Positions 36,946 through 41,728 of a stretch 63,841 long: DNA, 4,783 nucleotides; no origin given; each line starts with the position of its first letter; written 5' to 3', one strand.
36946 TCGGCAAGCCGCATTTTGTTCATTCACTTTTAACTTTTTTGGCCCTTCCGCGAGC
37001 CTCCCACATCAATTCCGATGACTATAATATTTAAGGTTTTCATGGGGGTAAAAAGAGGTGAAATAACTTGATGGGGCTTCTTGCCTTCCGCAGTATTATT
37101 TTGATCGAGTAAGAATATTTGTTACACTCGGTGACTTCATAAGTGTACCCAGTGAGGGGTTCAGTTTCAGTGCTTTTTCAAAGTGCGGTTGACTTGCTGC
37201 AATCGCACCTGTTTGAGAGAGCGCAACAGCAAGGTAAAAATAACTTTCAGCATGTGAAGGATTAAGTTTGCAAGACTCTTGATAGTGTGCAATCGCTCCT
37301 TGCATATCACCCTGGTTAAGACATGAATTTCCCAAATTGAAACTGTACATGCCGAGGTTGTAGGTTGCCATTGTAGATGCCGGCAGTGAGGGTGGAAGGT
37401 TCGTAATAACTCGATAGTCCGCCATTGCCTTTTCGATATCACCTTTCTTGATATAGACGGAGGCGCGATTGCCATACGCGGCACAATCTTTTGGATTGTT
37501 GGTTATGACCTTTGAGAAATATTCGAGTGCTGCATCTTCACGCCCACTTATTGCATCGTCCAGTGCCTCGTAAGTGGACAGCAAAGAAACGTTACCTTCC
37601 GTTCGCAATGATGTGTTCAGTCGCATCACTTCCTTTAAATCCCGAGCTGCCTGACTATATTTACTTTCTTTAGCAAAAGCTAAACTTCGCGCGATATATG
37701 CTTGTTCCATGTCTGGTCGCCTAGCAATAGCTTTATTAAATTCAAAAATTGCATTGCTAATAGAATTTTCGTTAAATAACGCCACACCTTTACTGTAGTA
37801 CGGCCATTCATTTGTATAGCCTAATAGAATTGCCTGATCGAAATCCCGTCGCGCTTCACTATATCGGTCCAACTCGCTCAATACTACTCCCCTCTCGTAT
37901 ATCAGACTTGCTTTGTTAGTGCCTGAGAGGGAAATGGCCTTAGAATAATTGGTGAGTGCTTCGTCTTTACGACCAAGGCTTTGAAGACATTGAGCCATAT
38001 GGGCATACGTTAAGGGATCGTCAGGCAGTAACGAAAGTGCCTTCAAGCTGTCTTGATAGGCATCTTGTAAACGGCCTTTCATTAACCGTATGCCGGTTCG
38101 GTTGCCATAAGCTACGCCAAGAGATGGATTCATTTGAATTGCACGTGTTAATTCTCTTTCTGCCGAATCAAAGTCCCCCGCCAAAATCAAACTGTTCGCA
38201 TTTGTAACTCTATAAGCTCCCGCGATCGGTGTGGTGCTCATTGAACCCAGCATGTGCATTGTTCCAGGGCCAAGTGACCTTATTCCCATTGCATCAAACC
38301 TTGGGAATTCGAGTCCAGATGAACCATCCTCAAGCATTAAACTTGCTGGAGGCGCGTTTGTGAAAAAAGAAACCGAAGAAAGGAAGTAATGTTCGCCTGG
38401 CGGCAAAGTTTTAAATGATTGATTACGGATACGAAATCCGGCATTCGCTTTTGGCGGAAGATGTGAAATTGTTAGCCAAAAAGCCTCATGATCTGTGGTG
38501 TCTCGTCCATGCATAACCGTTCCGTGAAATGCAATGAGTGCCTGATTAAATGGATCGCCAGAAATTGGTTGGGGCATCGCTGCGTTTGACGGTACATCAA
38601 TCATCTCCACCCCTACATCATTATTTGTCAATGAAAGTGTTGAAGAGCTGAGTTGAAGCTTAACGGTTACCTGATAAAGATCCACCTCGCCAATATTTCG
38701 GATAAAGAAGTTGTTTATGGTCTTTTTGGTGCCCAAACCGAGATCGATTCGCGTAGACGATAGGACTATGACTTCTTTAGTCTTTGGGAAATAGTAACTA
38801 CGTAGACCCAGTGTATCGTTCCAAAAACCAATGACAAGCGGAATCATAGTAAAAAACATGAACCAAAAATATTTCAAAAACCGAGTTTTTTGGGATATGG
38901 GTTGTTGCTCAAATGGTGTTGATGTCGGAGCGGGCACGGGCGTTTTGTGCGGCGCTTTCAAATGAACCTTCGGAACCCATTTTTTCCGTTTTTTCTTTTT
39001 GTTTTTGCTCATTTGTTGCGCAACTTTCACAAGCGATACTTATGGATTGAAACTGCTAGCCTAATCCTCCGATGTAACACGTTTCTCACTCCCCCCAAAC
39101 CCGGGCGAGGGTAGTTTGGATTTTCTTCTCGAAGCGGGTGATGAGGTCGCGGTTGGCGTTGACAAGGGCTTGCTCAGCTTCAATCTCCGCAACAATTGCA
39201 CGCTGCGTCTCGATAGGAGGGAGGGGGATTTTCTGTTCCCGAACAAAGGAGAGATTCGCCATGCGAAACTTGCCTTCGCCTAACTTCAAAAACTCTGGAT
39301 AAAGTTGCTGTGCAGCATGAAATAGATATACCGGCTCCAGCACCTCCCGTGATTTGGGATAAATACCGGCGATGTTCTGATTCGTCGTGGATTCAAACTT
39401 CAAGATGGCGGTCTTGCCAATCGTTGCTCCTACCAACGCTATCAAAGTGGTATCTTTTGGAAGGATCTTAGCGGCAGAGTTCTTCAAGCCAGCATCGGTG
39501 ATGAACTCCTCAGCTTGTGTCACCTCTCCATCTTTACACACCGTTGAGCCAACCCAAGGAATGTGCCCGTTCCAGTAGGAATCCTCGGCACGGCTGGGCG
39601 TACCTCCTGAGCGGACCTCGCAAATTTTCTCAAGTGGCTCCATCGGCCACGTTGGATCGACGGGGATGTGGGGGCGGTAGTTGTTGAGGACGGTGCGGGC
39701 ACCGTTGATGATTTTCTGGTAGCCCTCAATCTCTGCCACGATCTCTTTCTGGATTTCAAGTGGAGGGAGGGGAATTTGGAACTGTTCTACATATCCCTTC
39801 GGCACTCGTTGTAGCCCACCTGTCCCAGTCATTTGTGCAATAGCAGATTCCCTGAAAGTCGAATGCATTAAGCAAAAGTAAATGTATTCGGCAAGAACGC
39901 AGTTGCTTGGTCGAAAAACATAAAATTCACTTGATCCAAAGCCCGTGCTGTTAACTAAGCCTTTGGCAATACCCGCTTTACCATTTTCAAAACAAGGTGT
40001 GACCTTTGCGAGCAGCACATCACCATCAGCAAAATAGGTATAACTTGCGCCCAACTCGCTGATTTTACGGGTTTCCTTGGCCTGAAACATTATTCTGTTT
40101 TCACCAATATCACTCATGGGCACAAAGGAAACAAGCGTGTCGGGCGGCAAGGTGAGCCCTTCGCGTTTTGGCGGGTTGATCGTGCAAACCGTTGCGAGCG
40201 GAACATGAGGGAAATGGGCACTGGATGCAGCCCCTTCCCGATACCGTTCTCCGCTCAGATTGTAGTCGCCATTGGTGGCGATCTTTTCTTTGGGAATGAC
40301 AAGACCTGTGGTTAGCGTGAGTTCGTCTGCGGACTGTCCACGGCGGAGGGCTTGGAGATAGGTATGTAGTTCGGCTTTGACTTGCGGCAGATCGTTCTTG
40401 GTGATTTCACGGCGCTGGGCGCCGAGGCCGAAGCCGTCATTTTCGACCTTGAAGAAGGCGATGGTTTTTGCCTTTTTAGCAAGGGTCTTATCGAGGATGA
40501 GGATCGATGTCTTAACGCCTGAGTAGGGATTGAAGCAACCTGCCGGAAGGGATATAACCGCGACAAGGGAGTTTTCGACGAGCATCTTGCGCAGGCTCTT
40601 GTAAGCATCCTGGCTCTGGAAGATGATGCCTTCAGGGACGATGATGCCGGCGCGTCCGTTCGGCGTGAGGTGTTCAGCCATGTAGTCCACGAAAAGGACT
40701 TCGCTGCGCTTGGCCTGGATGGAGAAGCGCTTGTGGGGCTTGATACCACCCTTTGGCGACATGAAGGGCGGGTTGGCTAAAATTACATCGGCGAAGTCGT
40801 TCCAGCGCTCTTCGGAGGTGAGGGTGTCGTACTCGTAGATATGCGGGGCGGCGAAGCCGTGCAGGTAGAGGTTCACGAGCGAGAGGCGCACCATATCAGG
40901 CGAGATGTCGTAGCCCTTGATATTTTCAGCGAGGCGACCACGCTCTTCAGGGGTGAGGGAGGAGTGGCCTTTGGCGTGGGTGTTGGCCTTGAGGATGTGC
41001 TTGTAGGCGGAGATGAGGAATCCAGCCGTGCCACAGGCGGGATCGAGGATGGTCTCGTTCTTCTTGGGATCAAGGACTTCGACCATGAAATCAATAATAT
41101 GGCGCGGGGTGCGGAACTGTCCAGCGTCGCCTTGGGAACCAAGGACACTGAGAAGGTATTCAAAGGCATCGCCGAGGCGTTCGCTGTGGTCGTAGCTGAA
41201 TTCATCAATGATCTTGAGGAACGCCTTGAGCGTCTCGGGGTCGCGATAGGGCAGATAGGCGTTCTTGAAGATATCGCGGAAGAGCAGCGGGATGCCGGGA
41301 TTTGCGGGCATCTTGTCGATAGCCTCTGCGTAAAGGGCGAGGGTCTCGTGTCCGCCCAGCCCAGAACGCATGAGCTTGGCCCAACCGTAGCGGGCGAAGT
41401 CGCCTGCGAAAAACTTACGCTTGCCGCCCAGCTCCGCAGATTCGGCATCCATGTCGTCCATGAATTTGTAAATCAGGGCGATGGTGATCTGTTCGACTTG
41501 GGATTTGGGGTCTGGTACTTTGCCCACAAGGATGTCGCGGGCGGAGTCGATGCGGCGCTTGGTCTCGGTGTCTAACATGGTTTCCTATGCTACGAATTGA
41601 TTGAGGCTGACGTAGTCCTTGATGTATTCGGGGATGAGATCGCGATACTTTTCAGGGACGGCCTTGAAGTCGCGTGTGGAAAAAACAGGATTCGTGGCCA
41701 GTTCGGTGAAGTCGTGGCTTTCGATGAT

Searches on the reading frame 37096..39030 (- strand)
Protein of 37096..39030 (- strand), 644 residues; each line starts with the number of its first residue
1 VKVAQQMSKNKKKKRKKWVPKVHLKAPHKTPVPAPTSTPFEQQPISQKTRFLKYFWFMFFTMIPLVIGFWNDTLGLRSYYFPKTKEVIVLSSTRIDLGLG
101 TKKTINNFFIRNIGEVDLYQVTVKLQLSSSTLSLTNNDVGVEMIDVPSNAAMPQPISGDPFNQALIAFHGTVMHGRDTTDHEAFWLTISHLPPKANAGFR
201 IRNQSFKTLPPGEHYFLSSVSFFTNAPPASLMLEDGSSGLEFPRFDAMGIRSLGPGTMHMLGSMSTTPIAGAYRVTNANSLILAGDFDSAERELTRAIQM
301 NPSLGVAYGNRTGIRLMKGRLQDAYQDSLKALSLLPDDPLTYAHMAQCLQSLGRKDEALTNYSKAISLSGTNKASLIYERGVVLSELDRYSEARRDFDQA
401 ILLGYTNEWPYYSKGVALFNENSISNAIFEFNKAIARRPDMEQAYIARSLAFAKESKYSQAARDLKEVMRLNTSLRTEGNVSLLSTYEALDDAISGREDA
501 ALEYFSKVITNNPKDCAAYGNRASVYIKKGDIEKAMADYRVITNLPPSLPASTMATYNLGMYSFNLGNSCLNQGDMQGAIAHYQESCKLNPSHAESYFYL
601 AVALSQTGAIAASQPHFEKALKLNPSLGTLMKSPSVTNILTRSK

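Call 3: search_protein_families(library=pfam, proteins=[window:37096-39030:-], max_evalue=0.1)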
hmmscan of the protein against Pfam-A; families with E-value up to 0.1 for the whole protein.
window:37096-39030:- (644 aa): 25 families
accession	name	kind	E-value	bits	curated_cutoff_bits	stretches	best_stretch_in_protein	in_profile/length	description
PF00515.34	TPR_1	-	1.3e-40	136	27.8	5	564-593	5-34/34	Tetratricopeptide repeat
PF07719.23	TPR_2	-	1.2e-39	131.6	27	4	564-593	5-34/34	Tetratricopeptide repeat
PF13181.12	TPR_8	-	5.7e-31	104.4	25.7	4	518-540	3-25/34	Tetratricopeptide repeat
PF13414.12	TPR_11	-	2.9e-21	75.3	26.8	2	567-608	1-42/42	TPR repeat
PF13431.12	TPR_17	-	9e-21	72.8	24.4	3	504-535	1-32/34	Tetratricopeptide repeat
PF13432.12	TPR_16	-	1.8e-19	70.2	32.7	2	565-626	2-63/65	Tetratricopeptide repeat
PF13371.12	TPR_9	-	1.9e-18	66.7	35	2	372-401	27-56/73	Tetratricopeptide repeat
PF14559.12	TPR_19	-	1.6e-17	64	25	3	495-537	4-46/68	Tetratricopeptide repeat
PF13428.12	TPR_14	-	1.5e-16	59.7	23.5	1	566-602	7-43/44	Tetratricopeptide repeat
PF13424.12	TPR_12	-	4.3e-15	56.1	30.1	2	562-623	6-74/77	Tetratricopeptide repeat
PF13174.12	TPR_6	-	1.2e-10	41.7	26.3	0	345-367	6-28/33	Tetratricopeptide repeat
PF12895.13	ANAPC3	-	1.1e-07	32.4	27.2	0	322-364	40-81/82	Anaphase-promoting complex, cyclosome, subunit 3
PF24575.1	TPR_Slam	-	2.2e-07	31.7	35.2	0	569-615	56-102/104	Surface lipoprotein assembly modifier, N-terminal TPR repeats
PF03704.23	BTAD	-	3.2e-07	31.3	22.1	1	307-365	64-122/146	Bacterial transcriptional activator domain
PF13374.12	TPR_10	-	8.5e-07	29.2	27.5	0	381-401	9-29/42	Tetratricopeptide repeat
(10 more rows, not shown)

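Call 4: search_protein_families(library=padloc, proteins=[window:37096-39030:-], max_evalue=0.1)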
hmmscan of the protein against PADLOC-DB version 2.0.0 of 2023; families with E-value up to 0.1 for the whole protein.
window:37096-39030:- (644 aa): 0 families

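Call 5: search_protein_families(library=ncbifam, proteins=[window:37096-39030:-], max_evalue=0.1)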
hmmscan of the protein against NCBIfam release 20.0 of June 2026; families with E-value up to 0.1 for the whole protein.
window:37096-39030:- (644 aa): 29 families (the best 25 are shown)
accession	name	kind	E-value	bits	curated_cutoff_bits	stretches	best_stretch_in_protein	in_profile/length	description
NF040959.1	MamA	equivalog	3.3e-30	105.1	200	4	361-540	24-197/204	magnetosome protein MamA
TIGR02521.1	type_IV_pilW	equivalog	2.1e-23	83.1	154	2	317-467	43-194/234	type IV pilus biogenesis/stability protein PilW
TIGR02917.1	PEP_TPR_lipo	equivalog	7.7e-23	80.3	312.2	3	495-627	206-328/899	XrtA/PEP-CTERM system TPR-repeat protein PrsT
TIGR00990.1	3a0801s09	subfamily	3.7e-21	75.4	757.25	3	291-445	318-470/615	mitochondrial import receptor subunit TOM70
NF033762.1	social_mot_Tgl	equivalog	2.2e-15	56.7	225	3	318-466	44-194/252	social motility TPR repeat lipoprotein Tgl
TIGR02552.1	LcrH_SycD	equivalog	2.1e-14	53.4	104.8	3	560-623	52-115/136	SycD/LcrH family type III secretion system chaperone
NF008391.2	PRK11189.1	equivalog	2.5e-14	53.5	250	1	366-469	57-160/297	lipoprotein NlpI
NF033920.0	C39_PA2778_fam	equivalog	5.1e-13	49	150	1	561-625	191-255/255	PA2778 family cysteine peptidase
NF002725.1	PRK02603.1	equivalog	2.5e-11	43.9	143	2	444-535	37-125/173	photosystem I assembly protein Ycf3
NF047558.1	TPR_END_plus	domain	4.1e-11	42.7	32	0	344-372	4-32/56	TPR end-of-group domain-containing protein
NF033758.1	gliding_GltE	equivalog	1.7e-09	37.1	225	2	285-540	100-349/411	adventurous gliding motility TPR repeat lipoprotein GltE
TIGR04510.1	mod_pep_cyc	subfamily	2.5e-08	32.9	400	2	412-543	402-528/814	putative peptide modification system cyclase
NF008520.0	PRK11447.1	equivalog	4.1e-08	31.5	858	1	492-625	279-416/1157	cellulose synthase complex outer membrane protein BcsC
TIGR02795.1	tol_pal_ybgF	equivalog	1.4e-07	32.1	90.1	0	519-618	5-100/119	tol-pal system protein YbgF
NF011886.0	PRK15359.1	equivalog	2.7e-07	30.4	146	0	356-407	75-125/144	type III secretion system chaperone protein SscB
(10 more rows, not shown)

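Call 76: search_protein_families(library=phrogs, proteins=[window:37096-39030:-], max_evalue=0.01)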
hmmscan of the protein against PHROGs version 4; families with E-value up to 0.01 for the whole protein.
window:37096-39030:- (644 aa): 3 families
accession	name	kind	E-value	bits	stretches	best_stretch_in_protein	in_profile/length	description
phrog_7590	-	unknown function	3.2e-31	109.9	4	283-401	67-184/234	-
phrog_36377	-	unknown function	0.00024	20.6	0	488-541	57-110/628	-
phrog_24039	-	unknown function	0.0015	18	0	570-629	560-619/780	-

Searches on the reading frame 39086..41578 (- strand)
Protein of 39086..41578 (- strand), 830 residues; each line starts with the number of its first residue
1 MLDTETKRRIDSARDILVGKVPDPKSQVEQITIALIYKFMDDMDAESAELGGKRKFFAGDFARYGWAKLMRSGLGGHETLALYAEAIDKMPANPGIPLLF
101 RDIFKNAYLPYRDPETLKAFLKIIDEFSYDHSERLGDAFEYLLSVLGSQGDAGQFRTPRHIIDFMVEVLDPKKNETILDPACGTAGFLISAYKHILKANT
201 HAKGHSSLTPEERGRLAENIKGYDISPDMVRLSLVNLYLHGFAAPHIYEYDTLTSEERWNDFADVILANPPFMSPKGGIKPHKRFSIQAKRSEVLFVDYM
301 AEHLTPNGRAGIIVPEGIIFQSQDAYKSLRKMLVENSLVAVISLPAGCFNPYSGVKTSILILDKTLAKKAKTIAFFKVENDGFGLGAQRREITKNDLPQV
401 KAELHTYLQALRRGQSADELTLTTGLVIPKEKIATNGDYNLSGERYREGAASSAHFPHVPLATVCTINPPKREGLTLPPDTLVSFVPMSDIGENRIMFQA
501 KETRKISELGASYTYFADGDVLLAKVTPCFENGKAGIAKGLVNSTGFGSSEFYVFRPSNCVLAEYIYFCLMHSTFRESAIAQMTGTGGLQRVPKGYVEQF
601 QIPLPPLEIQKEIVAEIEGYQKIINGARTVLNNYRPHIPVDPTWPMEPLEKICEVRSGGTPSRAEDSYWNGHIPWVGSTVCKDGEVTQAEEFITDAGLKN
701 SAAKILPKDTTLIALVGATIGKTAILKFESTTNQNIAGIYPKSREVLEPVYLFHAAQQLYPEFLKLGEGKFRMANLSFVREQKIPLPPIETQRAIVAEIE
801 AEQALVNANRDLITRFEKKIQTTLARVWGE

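Call 30: search_protein_families(library=pfam, proteins=[window:39086-41578:-], max_evalue=0.01)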
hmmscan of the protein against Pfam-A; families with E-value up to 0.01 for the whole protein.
window:39086-41578:- (830 aa): 7 families
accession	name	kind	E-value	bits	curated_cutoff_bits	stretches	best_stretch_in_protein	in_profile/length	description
PF02384.22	N6_Mtase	-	3.5e-50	171.5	20.4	1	133-450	4-306/311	N-6 DNA Methylase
PF01420.25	Methylase_S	-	5.6e-29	102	22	2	644-797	4-147/168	Type I restriction modification DNA specificity domain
PF07669.17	Eco57I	-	1.6e-06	28.8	25.3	1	259-340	71-160/171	Eco57I restriction-modification methylase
PF01170.24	UPF0020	-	6.7e-06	26.4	22.3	1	165-273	20-132/197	RMKL-like, methyltransferase domain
PF13847.12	Methyltransf_31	-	0.00071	19.7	27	1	172-272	2-84/145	Methyltransferase domain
PF20473.4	MmeI_Mtase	-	0.0027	17.4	27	1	174-203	20-49/259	MmeI, DNA-methyltransferase domain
PF05175.20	MTS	-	0.01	16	23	0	219-277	57-113/170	Methyltransferase small domain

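Call 73: search_protein_families(library=padloc, proteins=[window:39086-41578:-], max_evalue=0.00001)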
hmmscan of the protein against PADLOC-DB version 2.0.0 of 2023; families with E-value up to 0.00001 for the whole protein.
window:39086-41578:- (830 aa): 126 families (the best 25 are shown)
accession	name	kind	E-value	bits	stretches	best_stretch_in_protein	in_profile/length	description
PDLC03021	MTase_I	-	7.9e-96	319.8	1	3-453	4-458/491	Type I methyltransferase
PDLC03026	MTase_I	-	8.6e-58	194.6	1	28-373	28-367/487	Type I methyltransferase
PDLC03127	Specificity_I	-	8.7e-57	191.1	1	458-632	15-187/571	Type I specificity subunit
PDLC03188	Specificity_I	-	2.3e-50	169.8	1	450-619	55-225/458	Type I specificity subunit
PDLC03025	MTase_I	-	1.3e-49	167.3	1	98-378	103-383/569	Type I methyltransferase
PDLC03090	Specificity_I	-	4.6e-39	132.9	2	644-811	237-406/434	Type I specificity subunit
PDLC03079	Specificity_I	-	9.2e-39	131.9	2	459-619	251-413/470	Type I specificity subunit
PDLC04134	mad2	-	5e-37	125.9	1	6-402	141-482/492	mads_2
PDLC03057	Specificity_I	-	5.3e-37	125.6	1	499-808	58-377/407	Type I specificity subunit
PDLC03162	Specificity_I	-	6.2e-36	122.1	2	643-819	7-184/431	Type I specificity subunit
PDLC03119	Specificity_I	-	8e-36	121.7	1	644-797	3-157/393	Type I specificity subunit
PDLC03128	Specificity_I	-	1.1e-34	117.9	1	457-621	200-359/392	Type I specificity subunit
PDLC04137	mad5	-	2.5e-34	117.1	2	644-824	3-184/392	mads_5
PDLC03143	Specificity_I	-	4.4e-34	116.2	1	452-615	28-190/471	Type I specificity subunit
PDLC03072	Specificity_I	-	2.7e-33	113.7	2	454-614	22-176/448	Type I specificity subunit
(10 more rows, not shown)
